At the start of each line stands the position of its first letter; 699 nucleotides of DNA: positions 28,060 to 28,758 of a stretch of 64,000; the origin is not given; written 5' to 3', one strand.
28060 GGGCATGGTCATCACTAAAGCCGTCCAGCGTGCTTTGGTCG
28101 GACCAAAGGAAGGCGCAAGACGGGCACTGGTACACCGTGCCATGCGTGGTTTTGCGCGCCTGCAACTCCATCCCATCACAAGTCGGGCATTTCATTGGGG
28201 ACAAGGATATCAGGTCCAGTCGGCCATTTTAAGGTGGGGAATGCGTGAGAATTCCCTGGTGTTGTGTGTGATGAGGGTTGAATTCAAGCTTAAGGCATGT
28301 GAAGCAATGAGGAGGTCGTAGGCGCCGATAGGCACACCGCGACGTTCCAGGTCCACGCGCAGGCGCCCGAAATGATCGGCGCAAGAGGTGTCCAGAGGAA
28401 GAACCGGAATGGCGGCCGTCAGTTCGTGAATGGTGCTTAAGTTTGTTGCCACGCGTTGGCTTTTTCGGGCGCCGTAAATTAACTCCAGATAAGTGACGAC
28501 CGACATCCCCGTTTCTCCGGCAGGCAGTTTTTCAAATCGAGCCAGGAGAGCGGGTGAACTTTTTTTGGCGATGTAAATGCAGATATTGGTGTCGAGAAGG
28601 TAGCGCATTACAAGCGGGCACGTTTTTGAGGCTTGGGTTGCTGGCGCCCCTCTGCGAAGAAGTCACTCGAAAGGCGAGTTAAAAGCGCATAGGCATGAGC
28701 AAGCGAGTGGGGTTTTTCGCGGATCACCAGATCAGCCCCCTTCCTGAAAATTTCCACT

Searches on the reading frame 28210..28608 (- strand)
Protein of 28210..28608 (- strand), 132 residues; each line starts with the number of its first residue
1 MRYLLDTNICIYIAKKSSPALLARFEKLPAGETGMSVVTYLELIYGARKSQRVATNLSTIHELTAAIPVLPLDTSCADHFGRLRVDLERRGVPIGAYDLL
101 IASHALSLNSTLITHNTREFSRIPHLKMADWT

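Call 65: search_protein_families(library=pfam, proteins=[window:28210-28608:-], max_evalue=0.001)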
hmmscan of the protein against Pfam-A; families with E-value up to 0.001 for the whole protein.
window:28210-28608:- (132 aa): 1 family
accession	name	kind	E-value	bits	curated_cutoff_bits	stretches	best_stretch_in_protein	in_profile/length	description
PF01850.27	PIN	-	7.1e-19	69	23.6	1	3-125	1-119/120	PIN domain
